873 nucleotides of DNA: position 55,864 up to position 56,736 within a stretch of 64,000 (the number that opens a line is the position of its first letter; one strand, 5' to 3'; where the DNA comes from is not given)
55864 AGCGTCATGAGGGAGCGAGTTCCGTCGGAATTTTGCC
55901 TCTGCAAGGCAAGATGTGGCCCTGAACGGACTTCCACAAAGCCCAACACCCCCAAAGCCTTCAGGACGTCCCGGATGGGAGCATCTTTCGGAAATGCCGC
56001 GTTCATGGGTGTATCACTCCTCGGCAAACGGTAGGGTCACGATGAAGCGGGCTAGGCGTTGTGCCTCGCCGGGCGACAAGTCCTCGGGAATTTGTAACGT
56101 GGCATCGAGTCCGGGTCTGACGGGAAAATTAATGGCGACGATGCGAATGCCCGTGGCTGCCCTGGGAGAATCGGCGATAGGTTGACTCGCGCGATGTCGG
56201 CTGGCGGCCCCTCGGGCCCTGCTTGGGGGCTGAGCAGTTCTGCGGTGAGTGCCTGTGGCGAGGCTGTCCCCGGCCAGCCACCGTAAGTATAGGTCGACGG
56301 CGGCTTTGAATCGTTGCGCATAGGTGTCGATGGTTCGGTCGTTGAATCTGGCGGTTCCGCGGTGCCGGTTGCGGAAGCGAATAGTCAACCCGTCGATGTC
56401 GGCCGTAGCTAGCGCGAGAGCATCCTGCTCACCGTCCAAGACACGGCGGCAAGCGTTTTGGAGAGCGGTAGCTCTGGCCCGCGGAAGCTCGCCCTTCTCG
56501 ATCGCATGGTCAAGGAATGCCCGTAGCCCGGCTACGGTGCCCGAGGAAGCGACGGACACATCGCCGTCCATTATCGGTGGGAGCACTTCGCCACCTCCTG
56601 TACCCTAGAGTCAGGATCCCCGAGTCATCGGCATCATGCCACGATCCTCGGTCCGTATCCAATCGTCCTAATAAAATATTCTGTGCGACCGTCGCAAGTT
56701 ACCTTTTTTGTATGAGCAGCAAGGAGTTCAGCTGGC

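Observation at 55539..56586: HicA toxin coupled to an unrecognisable 190-aa upstream protein, with HicB on the opposite strand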

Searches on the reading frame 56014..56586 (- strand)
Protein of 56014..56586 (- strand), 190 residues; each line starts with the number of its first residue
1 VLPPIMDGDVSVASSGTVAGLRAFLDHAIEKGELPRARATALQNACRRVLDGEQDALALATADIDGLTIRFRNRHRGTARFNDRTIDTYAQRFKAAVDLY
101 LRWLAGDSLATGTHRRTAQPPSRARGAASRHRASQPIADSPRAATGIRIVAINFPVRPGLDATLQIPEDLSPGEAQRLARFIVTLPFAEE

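Call 3: search_protein_families(library=pfam, proteins=[window:56014-56586:-], max_evalue=1)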
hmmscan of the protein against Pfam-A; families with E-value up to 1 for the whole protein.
window:56014-56586:- (190 aa): 0 families

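Call 4: search_protein_families(library=ncbifam, proteins=[window:56014-56586:-], max_evalue=1)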
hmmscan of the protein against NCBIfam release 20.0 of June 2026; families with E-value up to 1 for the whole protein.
window:56014-56586:- (190 aa): 0 families

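Call 5: find_homologous_proteins(query=window:56014-56586:-, max_evalue=0.01)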
Query window:56014-56586:- (190 aa): 2 proteins with E <= 0.01 among 1899 candidates.
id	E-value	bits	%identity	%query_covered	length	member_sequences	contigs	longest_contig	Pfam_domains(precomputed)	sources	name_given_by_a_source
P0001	1.7e-117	408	100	100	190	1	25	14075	-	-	-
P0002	1.8e-22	98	38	93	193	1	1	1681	-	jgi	jgi:hypothetical protein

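Call 7: find_encoding_contigs(protein=P0002, flank=10000)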
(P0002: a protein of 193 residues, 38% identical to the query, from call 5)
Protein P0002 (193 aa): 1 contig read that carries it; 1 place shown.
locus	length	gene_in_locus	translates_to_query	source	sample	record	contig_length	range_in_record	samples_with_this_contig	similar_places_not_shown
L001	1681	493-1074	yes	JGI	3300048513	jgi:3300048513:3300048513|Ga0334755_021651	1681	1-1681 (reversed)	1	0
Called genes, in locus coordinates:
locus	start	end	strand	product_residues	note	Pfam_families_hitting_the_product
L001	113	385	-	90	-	-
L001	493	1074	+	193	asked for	-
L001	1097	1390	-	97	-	-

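Call 8: find_encoding_contigs(protein=P0001, flank=10000, max_places=10)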
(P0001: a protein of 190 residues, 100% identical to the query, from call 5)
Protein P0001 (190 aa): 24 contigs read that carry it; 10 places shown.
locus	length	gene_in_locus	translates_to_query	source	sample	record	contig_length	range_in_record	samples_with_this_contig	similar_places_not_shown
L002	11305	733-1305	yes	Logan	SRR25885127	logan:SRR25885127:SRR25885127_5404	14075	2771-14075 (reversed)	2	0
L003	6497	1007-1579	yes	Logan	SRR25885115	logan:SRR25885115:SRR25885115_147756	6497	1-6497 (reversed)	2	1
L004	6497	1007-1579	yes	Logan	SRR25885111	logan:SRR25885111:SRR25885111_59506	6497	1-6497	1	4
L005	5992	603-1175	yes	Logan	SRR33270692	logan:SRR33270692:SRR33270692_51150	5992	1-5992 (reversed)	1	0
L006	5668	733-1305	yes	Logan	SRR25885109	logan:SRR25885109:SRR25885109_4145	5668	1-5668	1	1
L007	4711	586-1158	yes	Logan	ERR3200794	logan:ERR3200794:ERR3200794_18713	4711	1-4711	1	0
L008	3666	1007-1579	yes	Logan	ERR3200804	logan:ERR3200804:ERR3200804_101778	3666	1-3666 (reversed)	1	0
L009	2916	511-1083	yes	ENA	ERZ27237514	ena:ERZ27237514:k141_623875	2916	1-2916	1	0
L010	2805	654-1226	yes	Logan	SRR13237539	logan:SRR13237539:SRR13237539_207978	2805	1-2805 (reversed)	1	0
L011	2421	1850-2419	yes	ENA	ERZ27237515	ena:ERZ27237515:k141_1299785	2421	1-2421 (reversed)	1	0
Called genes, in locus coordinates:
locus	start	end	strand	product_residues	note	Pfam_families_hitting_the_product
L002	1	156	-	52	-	?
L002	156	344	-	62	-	-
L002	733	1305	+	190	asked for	-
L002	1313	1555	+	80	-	PF07927:HicA_toxin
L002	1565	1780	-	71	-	-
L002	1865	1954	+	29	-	-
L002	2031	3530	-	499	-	PF00171:Aldedh, PF05893:LuxC (weak)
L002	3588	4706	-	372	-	PF03576:Peptidase_S58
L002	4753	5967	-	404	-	PF00202:Aminotran_3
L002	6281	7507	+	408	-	-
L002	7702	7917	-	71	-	-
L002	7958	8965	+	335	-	-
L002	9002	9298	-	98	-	-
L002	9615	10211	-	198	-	-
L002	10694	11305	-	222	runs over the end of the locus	-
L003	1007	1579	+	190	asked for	-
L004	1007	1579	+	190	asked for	-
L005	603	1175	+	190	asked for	-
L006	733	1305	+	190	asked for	-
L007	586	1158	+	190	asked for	-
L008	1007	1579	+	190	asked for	-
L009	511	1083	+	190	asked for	-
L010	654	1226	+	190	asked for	-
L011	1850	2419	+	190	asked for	?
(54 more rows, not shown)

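Call 11: search_protein_families(library=pfam, proteins=[L001:1097-1390:-, L001:1390-1581:+, L001:113-385:-, L001:1097-1666:-], max_evalue=1)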
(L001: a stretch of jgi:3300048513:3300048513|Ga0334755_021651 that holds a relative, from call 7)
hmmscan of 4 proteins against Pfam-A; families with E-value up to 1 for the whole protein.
L001:1097-1390:- (97 aa): 1 family
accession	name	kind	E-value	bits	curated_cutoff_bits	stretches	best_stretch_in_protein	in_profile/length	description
PF21748.3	UPF0150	-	0.00033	21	27.3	1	28-70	10-53/64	UPF0150-like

L001:1390-1581:+ (63 aa): 1 family
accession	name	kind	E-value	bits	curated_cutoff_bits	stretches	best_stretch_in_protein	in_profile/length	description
PF07927.17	HicA_toxin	-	1.1e-14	54.7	27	1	5-59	2-58/58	HicA toxin of bacterial toxin-antitoxin,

L001:113-385:- (90 aa): 1 family
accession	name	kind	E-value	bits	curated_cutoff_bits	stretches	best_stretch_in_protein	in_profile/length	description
PF13193.12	AMP-binding_C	-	0.0061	17.9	24.5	1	17-43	24-50/76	AMP-binding enzyme C-terminal domain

L001:1097-1666:- (189 aa): 1 family
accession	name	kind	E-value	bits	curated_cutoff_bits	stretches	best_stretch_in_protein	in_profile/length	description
PF21748.3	UPF0150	-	0.0013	19.1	27.3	1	120-162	10-53/64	UPF0150-like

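Call 21: search_protein_representatives(alignment_id=A1)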
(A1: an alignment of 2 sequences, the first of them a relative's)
Query: 2 sequences, 205 profile positions. Proteins with E-value up to 0.001 (for the whole library): 1268; up to 1e-10: 643; up to 1e-30: 40. The best 150 are listed.
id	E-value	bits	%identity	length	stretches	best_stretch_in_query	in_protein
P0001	1.8e-101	354.5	-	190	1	1-201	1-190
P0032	1.8e-53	197.7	-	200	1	13-201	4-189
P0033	3.7e-51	190.1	-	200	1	14-199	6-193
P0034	4.9e-47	176.7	-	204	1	9-200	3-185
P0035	1.2e-44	168.9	-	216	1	14-204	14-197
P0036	2.6e-41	158.0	-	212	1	7-203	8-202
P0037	1.4e-40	155.6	-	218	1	11-201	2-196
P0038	2.6e-40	154.8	-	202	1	9-201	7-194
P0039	2.8e-40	154.7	-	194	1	13-201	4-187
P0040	3.2e-39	151.2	-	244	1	16-199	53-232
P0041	1.9e-38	148.6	-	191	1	7-201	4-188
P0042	7.1e-37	143.5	-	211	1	9-199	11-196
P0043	8.2e-37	143.3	-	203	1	10-200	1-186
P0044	3.3e-36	141.3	-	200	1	13-201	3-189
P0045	4.4e-36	140.9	-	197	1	10-202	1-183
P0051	4.1e-35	137.8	-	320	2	14-200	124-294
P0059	2.8e-33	131.8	-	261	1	14-203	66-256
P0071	1.1e-30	123.3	-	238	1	15-200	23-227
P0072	1.9e-30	122.6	-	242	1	5-201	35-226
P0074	3.1e-30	121.8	-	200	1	13-198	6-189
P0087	1.1e-28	116.8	-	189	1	16-197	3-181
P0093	2.8e-28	115.4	-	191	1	17-200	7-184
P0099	1.9e-27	112.7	-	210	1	8-199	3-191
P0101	3.4e-27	111.9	-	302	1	10-200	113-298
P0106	6.5e-27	111.0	-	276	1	17-200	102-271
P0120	1.1e-25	106.9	-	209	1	13-200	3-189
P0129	5.1e-25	104.8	-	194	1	14-203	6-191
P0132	6.8e-25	104.4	-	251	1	14-199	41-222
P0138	2.3e-24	102.7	-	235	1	12-198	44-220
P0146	8.8e-24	100.8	-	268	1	17-198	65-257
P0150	2.1e-23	99.6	-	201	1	14-199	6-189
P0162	1.4e-22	96.8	-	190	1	20-201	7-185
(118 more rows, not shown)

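Call 24: search_protein_families(library=pfam, alignment_id=A2, max_evalue=0.1)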
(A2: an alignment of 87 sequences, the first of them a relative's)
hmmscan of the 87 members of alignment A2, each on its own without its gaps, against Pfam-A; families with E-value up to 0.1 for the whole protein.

A. member 1, P0001 (190 aa): 0 families

B. families by the number of members that match (of 87 scanned): 9 families
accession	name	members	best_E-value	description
PF01649.23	Ribosomal_S20p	2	0.0078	Ribosomal protein S20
PF13102.12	Phage_int_SAM_5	2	0.018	Phage integrase SAM-like domain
PF02899.23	Phage_int_SAM_1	2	0.024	Phage integrase, N-terminal SAM-like domain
PF21142.3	A2M_bMG2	1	0.0032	Bacterial alpha-2 macroglobulin MG2 domain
PF18392.6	CSN7a_helixI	1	0.017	COP9 signalosome complex subunit 7a helix I domain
PF11992.13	TgpA_N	1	0.03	TgpA N-terminal domain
PF25191.1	DUF7832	1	0.045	Domain of unknown function (DUF7832)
PF22733.1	NNH1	1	0.053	NACHT N-terminal Helical domain 1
PF17660.6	BTRD1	1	0.053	Polyglycine hydrolase-like, structural repeat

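Call 25: search_solved_structures(query=A2, max_evalue=10, show_alignments=3)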
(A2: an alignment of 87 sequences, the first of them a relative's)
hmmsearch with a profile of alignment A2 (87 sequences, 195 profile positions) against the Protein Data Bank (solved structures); distinct sequences matched with E-value up to 10: 2.
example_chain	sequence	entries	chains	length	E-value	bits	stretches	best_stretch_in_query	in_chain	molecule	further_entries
4nx9_A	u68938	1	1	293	0.44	13.4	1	6-67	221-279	Flagellin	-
3vr0_A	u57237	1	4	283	0.78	12.6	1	26-74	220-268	Putative uncharacterized protein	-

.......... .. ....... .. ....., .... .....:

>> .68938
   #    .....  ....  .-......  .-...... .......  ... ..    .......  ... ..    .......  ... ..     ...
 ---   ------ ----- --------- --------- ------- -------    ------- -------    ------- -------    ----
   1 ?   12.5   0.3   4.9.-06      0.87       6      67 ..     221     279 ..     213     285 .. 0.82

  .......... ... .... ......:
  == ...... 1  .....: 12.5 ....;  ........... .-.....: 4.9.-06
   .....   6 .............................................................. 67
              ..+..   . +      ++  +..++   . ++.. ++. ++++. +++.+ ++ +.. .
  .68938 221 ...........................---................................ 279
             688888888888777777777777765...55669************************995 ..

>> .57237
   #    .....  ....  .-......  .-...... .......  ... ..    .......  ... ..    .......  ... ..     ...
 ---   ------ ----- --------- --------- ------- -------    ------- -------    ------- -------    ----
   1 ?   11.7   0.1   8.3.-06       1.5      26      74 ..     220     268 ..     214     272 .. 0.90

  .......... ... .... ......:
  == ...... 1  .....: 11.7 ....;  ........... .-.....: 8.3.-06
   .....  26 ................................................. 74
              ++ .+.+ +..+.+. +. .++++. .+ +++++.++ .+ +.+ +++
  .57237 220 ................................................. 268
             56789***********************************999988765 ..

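Call 26: find_homologous_proteins(query=A2, max_evalue=0.00001)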
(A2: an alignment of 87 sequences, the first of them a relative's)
Query A2 (87 sequences) (190 aa, profile of the alignment): 21 proteins with E <= 0.00001 among 8000 candidates.
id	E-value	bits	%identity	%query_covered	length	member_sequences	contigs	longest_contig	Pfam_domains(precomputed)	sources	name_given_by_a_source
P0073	4.3e-59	217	31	89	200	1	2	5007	-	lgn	-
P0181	8.4e-59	217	32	89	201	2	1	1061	-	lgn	-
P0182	1.0e-58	216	29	89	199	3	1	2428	-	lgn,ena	-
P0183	1.3e-55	206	31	89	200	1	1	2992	-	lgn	-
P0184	5.2e-52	194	31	91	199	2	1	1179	-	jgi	jgi:hypothetical protein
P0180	1.6e-43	167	25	87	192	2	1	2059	-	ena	-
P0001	1.1e-42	164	100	100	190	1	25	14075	-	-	-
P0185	4.0e-40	156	22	87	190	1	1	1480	-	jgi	-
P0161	6.4e-40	155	36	47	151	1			-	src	-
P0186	7.3e-40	155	26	89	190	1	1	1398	-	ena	-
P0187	5.6e-39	152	33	92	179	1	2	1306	-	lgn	-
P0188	1.4e-38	151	28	87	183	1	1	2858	-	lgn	-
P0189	2.0e-38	150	26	87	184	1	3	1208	-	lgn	-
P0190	2.1e-38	150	24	91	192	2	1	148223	-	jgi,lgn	-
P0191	2.2e-38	150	26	89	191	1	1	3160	-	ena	-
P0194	5.7e-37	145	25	87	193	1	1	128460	-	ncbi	-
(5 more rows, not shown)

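Call 30: find_encoding_contigs(protein=P0032, flank=4000, max_places=3)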
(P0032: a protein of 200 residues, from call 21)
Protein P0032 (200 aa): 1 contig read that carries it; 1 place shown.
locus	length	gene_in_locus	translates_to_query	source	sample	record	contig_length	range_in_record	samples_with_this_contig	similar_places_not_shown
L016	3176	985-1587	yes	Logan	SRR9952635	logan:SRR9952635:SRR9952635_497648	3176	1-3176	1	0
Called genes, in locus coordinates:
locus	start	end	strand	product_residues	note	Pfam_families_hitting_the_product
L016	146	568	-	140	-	PF10905:DUF2695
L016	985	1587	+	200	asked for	-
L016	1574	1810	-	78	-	PF21748:UPF0150 (weak)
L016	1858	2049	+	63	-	PF07927:HicA_toxin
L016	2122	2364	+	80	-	-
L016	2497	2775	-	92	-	PF05016:ParE_toxin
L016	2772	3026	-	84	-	-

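Call 31: find_encoding_contigs(protein=P0190, flank=5000, max_places=2)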
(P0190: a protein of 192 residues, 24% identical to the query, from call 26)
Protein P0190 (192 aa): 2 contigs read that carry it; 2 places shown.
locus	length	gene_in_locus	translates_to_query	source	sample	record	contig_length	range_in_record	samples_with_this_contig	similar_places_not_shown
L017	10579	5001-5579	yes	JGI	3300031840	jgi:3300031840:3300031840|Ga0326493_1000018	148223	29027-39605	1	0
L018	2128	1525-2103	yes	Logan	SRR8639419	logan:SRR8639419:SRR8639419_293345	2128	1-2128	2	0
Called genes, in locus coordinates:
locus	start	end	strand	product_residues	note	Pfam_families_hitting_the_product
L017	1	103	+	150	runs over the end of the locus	PF00903:Glyoxalase, PF13669:Glyoxalase_4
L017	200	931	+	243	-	PF01925:TauE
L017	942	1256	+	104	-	PF00111:Fer2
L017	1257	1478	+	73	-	PF11391:DUF2798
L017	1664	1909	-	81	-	PF09630:DUF2024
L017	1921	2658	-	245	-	-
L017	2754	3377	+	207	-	PF12802:MarR_2, PF13463:HTH_27 (weak), PF13601:HTH_34 (weak), PF01047:MarR (weak)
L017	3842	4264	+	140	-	PF22014:DUF6932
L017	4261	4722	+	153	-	-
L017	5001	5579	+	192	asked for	-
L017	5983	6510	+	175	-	-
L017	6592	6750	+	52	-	-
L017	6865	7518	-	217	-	PF00392:GntR, PF07729:FCD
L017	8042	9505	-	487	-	PF00171:Aldedh, PF05893:LuxC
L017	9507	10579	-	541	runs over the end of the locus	PF02776:TPP_enzyme_N, PF00205:TPP_enzyme_M, PF02775:TPP_enzyme_C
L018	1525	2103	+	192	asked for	-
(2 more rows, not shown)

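Call 32: find_encoding_contigs(protein=P0194, flank=5000, max_places=2)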
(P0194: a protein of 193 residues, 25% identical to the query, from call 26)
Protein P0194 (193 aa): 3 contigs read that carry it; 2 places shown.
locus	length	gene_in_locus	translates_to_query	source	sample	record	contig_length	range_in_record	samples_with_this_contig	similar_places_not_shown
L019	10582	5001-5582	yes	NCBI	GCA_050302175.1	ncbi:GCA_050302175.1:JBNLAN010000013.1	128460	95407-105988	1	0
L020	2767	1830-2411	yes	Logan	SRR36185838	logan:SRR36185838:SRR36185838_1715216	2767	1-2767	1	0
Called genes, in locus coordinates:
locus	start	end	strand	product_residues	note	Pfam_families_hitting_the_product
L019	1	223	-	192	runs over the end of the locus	PF02482:Ribosomal_S30AE, PF16321:Ribosom_S30AE_C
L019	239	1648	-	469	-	PF00309:Sigma54_AID, PF04963:Sigma54_CBD, PF04552:Sigma54_DBD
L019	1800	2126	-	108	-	PF00462:Glutaredoxin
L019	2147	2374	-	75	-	PF01722:BolA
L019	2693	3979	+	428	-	PF00270:DEAD, PF04851:ResIII, PF00271:Helicase_C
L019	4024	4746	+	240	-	PF20772:TACO1_YebC_N, PF01709:Transcrip_reg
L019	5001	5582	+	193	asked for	-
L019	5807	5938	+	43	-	-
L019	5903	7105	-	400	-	PF13520:AA_permease_2, PF00324:AA_permease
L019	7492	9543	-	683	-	-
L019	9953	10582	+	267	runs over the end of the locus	PF07728:AAA_5, PF08406:CbbQ_C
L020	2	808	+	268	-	?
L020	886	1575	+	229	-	PF20772:TACO1_YebC_N, PF01709:Transcrip_reg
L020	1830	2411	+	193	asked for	-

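Call 34: find_related_loci(query=A4, collection=metagenome_contigs, flank=3000)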
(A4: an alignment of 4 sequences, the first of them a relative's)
Query A4 (200 aa) in metagenome_contigs; peptide patterns used: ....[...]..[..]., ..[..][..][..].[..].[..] (x = any residue, [..] = any of these).
75 stretches matched a pattern; 5 encode a relative of the query (tblastn E <= 1e-3); 5 distinct loci.
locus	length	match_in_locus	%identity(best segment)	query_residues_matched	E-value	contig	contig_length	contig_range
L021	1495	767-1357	53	1-195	3e-61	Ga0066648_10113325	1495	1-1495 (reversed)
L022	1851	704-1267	46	8-192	8e-50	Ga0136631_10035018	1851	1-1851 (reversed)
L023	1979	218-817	42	1-193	1e-40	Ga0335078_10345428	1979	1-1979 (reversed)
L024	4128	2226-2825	42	1-193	8e-39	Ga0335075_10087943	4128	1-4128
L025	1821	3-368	53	75-195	2e-31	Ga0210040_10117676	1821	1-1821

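Call 35: find_related_loci(query=A4, collection=genome_contigs, flank=4000)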
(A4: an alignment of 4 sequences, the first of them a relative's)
Query A4 (200 aa) in genome_contigs; peptide patterns used: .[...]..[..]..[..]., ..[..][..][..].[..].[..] (x = any residue, [..] = any of these).
14 stretches matched a pattern; 1 encode a relative of the query (tblastn E <= 1e-3); 1 distinct loci.
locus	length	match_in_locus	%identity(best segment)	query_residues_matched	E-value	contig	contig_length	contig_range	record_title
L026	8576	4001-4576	74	1-193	9e-92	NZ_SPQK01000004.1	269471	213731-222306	Blastococcus sp. CT_GayMR16 NODE_4_length_269471_cov_95.557792, whole genome shotgun sequence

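Call 46: predict_structure(alignment_id=A2)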
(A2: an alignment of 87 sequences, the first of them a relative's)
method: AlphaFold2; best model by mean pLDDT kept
length: 190 residues; sequences in the alignment: 87
mean_pLDDT: 85.8   pTM: 0.60
mean pLDDT of the five models: 85.8, 85.6, 85.6, 85.6, 85.1
residues with pLDDT >= 90: 131; 70-90: 14; 50-70: 43; < 50: 2
segments of 3 or more residues with pLDDT < 50: none
pLDDT, mean of each block of 10 residues (from residue 1): 61 94 95 95 97 93 97 96 97 97 89 56 61 58 78 96 96 94 82
secondary structure, 60 per line:
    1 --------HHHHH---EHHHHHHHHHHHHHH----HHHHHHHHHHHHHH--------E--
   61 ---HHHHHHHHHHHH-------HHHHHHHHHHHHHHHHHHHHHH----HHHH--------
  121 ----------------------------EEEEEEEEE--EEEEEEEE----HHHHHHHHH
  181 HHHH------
elements in order: H9-13 H18-31 H36-49 H64-75 H83-104 H109-112 E149-157 E160-167 H172-184

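Call 48: fold_search(model_id=the predicted structure, library=pdb)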
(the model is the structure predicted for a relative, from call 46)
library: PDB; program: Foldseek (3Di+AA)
matches with E <= 10: 168; with E <= 0.001: 0
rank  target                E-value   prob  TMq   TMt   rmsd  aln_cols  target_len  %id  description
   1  7nsn_A                4.6e-01  0.33  0.19  0.04   9.9       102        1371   12  Multi-domain GH92 alpha-1,2-mannosidase from Neobacillus novalis: mannoimidazole complex (released 2022-09-21)
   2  2r6a_B                5.2e-01  0.16  0.18  0.12  10.8       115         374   13  Crystal Form BH1 (released 2007-11-06)
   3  7nsn_B                7.3e-01  0.25  0.19  0.04   9.8       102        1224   12  Multi-domain GH92 alpha-1,2-mannosidase from Neobacillus novalis: mannoimidazole complex (released 2022-09-21)
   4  9gzo_A                1.2e+00  0.33  0.27  0.07   6.1        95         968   16  Cryo-EM structure of the human mitochondrial RNA polymerase transcription initiation complex (POLRMT/TFB2M/DNA/RNA) wi (released 2025-07-30)
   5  9clb_D                1.2e+00  0.14  0.21  0.33  15.7       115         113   12  Crystal structure of Bak bound to the inhibitory aBAK (released 2025-07-16)
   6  2a3v_B                1.3e+00  0.30  0.26  0.17   6.6       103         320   10  Structural basis for broad DNA-specificity in integron recombination (released 2006-05-02)
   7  8q63_A                1.7e+00  0.18  0.24  0.07   6.8       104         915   17  Cryo-EM structure of IC8', a second state of yeast mitochondrial RNA polymerase transcription initiation complex with  (released 2023-08-30)
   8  9clb_F                1.7e+00  0.13  0.22  0.34  15.2       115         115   11  Crystal structure of Bak bound to the inhibitory aBAK (released 2025-07-16)
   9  7a8p                  1.8e+00  0.15  0.23  0.07   7.4       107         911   15  Structure of human mitochondrial RNA polymerase in complex with IMT inhibitor. (released 2020-12-30)
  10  6emy_B                1.9e+00  0.51  0.33  0.21   3.7        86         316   14  Structure of the Tn1549 transposon Integrase (aa 82-397, Y379F) in complex with transposon right end DNA (released 2018-04-04)
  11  7xge_G                1.9e+00  0.10  0.17  0.19  14.8        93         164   18  Crystal structure of MCL-1 in complex with computationally designed inhibitor protein (released 2022-07-20)
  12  2rld_E                1.9e+00  0.09  0.17  0.28  13.0       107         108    6  CRYSTAL STRUCTURE OF A PROTEIN WITH UNKNOWN FUNCTION FROM S23 RIBOSOMAL PROTEIN FAMILY (BT_0352) FROM BACTEROIDES THET (released 2007-10-30)
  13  6iv3_A                2.1e+00  0.08  0.19  0.15  13.6       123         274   18  Crystal structure of a bacterial Bestrophin homolog from Klebsiella pneumoniae with a mutation W252A (released 2019-11-13)
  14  9dtf_A                2.2e+00  0.09  0.15  0.10   8.8        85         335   16  Crystal structure of the complex of M. tuberculosis PheRS with cognate precursor tRNA and fragment DDD01008876 (released 2025-06-04)
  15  4oyd_B                2.3e+00  0.12  0.23  0.34  14.5       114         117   12  Crystal structure of a computationally designed inhibitor of an Epstein-Barr viral Bcl-2 protein (released 2014-07-09)
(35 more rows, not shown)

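Call 53: find_encoding_contigs(protein=P0041, flank=4000, max_places=3)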
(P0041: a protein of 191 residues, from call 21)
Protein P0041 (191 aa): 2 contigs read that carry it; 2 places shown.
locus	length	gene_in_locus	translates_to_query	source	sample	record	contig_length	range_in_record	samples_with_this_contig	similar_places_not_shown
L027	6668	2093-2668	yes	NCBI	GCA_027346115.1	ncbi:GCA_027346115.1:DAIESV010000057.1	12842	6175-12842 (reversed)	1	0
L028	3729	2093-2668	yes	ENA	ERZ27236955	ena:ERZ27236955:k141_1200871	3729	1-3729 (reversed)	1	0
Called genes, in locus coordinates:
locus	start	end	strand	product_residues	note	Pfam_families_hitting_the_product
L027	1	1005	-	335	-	?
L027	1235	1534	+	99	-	-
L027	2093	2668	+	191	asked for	-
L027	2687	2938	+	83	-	PF07927:HicA_toxin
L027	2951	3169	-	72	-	-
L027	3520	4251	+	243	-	-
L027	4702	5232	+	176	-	PF13671:AAA_33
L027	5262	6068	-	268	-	PF12679:ABC2_membrane_2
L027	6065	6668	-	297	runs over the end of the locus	PF00005:ABC_tran, PF13304:AAA_21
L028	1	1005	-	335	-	?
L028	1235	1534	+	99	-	-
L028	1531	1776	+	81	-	-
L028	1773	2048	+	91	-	-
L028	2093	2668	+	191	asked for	-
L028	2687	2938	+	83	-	PF07927:HicA_toxin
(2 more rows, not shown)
